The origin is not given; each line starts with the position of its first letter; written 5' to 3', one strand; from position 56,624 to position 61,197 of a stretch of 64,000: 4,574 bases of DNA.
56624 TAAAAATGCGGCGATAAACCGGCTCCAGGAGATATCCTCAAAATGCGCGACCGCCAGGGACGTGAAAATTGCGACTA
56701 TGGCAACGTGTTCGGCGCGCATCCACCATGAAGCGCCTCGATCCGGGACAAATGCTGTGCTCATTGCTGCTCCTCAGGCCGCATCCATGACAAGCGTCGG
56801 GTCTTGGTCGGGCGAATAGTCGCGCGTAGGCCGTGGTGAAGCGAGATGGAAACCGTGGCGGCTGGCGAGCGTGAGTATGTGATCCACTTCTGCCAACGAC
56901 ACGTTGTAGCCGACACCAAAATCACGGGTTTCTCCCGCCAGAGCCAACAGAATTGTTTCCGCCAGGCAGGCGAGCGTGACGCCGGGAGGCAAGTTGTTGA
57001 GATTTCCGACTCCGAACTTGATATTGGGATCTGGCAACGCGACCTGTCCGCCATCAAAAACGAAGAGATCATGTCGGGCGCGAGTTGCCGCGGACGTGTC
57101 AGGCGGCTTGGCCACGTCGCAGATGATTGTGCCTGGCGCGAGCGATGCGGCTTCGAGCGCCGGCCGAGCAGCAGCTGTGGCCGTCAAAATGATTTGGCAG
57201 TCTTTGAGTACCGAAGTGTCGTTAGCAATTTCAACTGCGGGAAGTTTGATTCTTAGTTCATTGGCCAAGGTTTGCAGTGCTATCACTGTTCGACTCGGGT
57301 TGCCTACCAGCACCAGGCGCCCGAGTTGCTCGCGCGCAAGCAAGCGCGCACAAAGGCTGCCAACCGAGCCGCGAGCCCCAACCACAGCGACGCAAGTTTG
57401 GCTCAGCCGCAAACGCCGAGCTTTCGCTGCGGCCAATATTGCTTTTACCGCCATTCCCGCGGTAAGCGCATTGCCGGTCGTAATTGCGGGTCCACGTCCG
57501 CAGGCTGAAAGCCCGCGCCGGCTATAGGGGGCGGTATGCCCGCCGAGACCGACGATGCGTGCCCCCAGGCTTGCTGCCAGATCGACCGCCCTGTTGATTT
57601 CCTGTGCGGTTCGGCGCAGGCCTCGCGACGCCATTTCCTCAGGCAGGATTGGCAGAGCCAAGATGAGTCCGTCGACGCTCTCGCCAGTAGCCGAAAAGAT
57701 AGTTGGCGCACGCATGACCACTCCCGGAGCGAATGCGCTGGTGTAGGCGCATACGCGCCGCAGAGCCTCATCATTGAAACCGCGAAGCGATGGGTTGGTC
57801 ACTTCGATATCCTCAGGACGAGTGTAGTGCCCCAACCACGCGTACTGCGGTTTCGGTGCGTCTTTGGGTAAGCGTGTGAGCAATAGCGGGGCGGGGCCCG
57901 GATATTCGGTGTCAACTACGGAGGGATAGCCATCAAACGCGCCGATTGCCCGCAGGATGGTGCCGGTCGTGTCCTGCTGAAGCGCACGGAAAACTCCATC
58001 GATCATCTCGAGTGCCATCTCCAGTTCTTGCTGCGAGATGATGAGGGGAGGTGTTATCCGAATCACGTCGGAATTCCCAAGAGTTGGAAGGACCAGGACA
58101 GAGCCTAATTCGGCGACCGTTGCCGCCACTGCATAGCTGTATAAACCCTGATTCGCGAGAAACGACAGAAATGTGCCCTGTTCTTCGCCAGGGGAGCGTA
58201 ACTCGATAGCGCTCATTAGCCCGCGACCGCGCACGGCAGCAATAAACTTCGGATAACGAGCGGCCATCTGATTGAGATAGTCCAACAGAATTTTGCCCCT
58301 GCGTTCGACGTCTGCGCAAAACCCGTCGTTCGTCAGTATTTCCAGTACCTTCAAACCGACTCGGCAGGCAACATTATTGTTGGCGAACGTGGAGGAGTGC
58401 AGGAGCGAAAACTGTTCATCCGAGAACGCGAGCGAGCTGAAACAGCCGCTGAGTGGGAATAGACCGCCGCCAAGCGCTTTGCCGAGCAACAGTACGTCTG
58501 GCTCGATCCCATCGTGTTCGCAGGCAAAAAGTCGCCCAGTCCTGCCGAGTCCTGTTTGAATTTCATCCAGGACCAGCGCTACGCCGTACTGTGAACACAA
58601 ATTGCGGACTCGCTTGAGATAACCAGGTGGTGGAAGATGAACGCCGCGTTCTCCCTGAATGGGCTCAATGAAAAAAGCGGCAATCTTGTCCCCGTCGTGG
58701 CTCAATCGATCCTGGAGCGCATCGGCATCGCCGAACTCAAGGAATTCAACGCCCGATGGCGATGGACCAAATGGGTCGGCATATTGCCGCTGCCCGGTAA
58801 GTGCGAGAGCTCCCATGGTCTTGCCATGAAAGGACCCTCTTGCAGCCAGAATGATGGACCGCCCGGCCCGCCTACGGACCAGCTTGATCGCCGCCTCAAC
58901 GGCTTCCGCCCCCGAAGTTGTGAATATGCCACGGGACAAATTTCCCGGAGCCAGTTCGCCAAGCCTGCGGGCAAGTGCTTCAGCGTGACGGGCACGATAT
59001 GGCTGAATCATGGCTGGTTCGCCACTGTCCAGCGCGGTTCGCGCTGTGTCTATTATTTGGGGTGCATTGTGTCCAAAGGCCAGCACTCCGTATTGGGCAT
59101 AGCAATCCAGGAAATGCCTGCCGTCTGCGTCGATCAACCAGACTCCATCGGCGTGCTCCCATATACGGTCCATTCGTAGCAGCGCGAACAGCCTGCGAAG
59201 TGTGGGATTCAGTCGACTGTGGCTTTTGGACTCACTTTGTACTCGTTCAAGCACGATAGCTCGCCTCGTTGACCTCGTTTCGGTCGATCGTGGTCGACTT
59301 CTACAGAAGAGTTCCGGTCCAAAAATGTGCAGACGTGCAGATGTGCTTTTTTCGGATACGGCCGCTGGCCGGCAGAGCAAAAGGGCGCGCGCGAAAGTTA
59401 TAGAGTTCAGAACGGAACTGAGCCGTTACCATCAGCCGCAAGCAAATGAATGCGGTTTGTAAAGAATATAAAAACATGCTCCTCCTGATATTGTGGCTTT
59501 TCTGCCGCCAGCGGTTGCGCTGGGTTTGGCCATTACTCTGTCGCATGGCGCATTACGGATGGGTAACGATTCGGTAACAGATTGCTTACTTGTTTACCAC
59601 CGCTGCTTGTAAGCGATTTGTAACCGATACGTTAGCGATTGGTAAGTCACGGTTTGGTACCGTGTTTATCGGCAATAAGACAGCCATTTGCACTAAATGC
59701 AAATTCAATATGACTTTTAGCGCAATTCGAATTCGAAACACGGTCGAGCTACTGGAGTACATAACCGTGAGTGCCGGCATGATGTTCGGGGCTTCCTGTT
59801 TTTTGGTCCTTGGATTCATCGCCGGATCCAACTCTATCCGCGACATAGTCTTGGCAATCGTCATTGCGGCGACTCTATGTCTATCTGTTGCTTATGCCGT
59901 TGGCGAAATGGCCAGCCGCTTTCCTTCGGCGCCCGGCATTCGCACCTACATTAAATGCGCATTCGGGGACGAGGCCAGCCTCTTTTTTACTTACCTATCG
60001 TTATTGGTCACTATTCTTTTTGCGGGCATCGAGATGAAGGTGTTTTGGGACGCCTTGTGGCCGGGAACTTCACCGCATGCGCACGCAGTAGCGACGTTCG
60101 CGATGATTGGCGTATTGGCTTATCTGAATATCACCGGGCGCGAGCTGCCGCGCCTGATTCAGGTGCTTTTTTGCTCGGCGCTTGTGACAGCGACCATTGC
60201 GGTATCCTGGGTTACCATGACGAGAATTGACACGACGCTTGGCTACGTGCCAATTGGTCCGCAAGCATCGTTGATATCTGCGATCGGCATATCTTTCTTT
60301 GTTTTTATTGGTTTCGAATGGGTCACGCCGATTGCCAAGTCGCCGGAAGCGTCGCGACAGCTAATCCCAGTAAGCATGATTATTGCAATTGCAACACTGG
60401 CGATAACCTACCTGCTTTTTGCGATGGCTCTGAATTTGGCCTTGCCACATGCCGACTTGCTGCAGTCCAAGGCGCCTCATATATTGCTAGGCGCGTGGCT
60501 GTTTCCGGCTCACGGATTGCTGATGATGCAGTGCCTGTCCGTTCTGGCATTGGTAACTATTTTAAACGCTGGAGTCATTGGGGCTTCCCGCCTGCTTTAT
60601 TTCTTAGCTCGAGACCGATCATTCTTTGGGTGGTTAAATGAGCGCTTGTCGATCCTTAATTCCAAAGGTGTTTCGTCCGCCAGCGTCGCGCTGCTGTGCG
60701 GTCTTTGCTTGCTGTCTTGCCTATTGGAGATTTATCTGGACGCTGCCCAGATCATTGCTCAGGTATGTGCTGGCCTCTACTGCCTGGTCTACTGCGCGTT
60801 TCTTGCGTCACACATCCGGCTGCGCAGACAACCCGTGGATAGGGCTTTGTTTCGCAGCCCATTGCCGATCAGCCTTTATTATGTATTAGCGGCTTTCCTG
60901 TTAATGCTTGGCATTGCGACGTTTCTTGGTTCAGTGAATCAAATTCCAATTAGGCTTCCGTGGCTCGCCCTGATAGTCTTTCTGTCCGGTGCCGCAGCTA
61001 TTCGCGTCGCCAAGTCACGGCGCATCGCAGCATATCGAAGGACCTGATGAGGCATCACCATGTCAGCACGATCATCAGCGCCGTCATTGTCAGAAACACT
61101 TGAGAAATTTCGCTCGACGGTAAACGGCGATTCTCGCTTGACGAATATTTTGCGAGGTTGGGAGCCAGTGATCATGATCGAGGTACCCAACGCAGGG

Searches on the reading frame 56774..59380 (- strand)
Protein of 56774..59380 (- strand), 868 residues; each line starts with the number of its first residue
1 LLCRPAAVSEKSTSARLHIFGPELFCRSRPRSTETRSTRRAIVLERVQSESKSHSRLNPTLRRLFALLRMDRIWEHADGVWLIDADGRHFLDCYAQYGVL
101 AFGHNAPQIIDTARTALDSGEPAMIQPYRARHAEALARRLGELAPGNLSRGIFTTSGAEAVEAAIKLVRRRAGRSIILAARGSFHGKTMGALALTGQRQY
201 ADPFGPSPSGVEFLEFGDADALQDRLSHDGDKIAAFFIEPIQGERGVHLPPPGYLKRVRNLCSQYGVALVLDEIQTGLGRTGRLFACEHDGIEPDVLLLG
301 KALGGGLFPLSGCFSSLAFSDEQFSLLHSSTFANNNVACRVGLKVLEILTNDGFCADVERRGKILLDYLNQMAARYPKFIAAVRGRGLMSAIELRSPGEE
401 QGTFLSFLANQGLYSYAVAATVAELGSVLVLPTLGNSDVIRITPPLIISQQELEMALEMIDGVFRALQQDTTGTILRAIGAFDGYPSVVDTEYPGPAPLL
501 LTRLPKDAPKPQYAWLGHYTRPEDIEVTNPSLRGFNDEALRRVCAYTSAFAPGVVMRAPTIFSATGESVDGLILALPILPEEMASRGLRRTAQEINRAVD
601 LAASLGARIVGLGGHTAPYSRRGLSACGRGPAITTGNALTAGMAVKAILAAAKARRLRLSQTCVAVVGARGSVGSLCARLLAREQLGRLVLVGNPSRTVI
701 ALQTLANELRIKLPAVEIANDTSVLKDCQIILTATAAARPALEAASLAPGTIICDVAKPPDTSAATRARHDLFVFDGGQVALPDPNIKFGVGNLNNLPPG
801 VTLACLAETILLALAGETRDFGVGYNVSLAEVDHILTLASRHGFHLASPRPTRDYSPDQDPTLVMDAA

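Call 3: search_protein_families(library=pfam, proteins=[window:56774-59380:-], max_evalue=0.01)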
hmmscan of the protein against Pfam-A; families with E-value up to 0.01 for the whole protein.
window:56774-59380:- (868 aa): 5 families
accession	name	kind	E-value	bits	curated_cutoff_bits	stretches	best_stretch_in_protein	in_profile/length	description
PF00202.27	Aminotran_3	-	9.8e-94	314.7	30.5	1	73-461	12-400/403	Aminotransferase class-III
PF01488.26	Shikimate_DH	-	1.1e-07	32.4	24.3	1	656-775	7-130/138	Shikimate / quinate 5-dehydrogenase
PF01118.30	Semialdhyde_dh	-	0.00072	20.4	26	1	664-756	2-96/121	Semialdehyde dehydrogenase, NAD binding domain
PF00056.29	Ldh_1_N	-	0.003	18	27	1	664-739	3-81/141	lactate/malate dehydrogenase, NAD binding domain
PF01212.27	Beta_elim_lyase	-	0.0036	17.1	27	0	150-272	49-168/288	Beta-eliminating lyase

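Call 4: search_protein_families(library=ncbifam, proteins=[window:56774-59380:-], max_evalue=0.01)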
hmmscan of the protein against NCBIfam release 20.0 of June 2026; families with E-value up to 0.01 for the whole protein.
window:56774-59380:- (868 aa): 75 families (the best 25 are shown)
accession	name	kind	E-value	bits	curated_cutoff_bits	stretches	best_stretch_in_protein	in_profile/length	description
NF053554.1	prodigi_MAP_PigE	equivalog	1.1e-159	533.4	850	2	41-396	371-729/837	prodigiosin MAP biosynthesis aminotransferase PigE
NF008570.0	PRK11522.1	equivalog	1.2e-93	314.3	612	1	74-470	73-460/464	putrescine aminotransferase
NF002874.0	PRK03244.1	equivalog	5.3e-89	298.8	457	1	75-469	30-397/399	acetylornithine transaminase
NF002325.0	PRK01278.1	subfamily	4e-85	285.8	372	1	69-470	12-392/395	acetylornithine transaminase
TIGR00707.1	argD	subfamily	1.3e-83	281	410.05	1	71-463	10-379/381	acetylornithine/succinylornithine family transaminase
TIGR03372.1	putres_am_tran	equivalog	3.5e-82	276.6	658.65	1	74-457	61-435/442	putrescine aminotransferase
NF004426.0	PRK05769.1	equivalog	7.5e-82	275.4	552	1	73-466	39-439/441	acetyl ornithine aminotransferase family protein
TIGR01885.1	Orn_aminotrans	equivalog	3.5e-76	256.5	378.4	1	73-463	22-400/402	ornithine--oxo-acid transaminase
NF005993.0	PRK08117.1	subfamily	1e-74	251.7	574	1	52-467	11-430/433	aspartate aminotransferase family protein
NF003145.0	PRK04073.1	equivalog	4.5e-71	239.5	656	1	75-464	27-395/396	ornithine--oxo-acid transaminase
TIGR00508.1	bioA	equivalog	2.4e-70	237.2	405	1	75-462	18-416/419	adenosylmethionine--8-amino-7-oxononanoate transaminase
NF049939.1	HyAminethphonNHLyPbfA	equivalog_domain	5.6e-70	236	525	1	75-464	48-439/442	(R)-1-hydroxy-2-aminoethylphosphonate ammonia-lyase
NF002797.0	PRK02936.1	equivalog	1.1e-68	231.7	496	1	75-466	16-379/385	acetylornithine transaminase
NF005386.0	PRK06931.1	equivalog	2.3e-66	224.3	753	2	230-460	223-448/461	diaminobutyrate--2-oxoglutarate transaminase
NF004718.0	PRK06062.1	subfamily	6.2e-66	222.8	472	2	222-470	206-452/454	hypothetical protein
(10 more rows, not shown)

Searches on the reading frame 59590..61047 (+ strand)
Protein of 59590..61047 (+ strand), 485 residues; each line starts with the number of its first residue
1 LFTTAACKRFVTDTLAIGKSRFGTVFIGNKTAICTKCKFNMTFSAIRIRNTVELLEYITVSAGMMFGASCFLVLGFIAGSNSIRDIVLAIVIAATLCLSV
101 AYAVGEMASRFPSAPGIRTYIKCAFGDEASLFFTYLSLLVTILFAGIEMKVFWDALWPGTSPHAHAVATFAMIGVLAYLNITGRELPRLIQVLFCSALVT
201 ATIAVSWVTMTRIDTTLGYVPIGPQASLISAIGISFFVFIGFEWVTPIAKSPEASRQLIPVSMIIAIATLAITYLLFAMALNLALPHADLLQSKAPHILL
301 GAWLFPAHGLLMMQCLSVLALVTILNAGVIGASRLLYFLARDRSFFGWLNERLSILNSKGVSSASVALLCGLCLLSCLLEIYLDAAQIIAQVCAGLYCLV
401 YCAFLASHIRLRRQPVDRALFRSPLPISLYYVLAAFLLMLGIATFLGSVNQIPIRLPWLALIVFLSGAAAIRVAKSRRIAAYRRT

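Call 3: search_protein_families(library=pfam, proteins=[window:59590-61047:+], max_evalue=0.01)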
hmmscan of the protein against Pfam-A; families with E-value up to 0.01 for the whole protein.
window:59590-61047:+ (485 aa): 2 families
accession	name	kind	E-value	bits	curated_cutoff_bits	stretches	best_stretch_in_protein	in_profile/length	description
PF13520.12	AA_permease_2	-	4.3e-24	85.7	27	1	55-462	4-422/427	Amino acid permease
PF00324.27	AA_permease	-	9.8e-21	74.4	24.6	1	61-446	6-422/470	Amino acid permease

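Call 4: search_protein_families(library=ncbifam, proteins=[window:59590-61047:+], max_evalue=0.01)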
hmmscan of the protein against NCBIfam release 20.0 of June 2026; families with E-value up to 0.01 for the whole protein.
window:59590-61047:+ (485 aa): 8 families
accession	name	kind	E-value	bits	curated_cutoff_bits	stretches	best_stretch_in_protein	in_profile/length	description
TIGR00909.1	2A0306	subfamily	4.9e-22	78.4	556.8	1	50-446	3-405/429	amino acid transporter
NF008245.0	PRK11021.1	equivalog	1.2e-16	60.7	284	1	53-413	9-368/419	L-methionine/branched-chain amino acid transporter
TIGR00906.1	2A0303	subfamily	2.7e-14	52.5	681.7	2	211-351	235-373/602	cationic amino acid transport permease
NF053761.1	BrChAATpBcaP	equivalog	1.7e-11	43.9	690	2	172-428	165-413/460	branched-chain amino acid transporter BcaP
NF008272.0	PRK11049.1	equivalog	1.2e-08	34.4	732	1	208-454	195-444/470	D-serine/D-alanine/glycine transporter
NF008484.0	PRK11387.1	equivalog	2.5e-07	30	716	1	46-418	10-396/471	S-methylmethionine permease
TIGR00911.1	2A0308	subfamily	1.2e-06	27.3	701.8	1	43-455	39-459/505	L-type amino acid transporter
NF007938.0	PRK10655.1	equivalog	0.00019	20.8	409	1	58-322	14-285/438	putrescine-ornithine antiporter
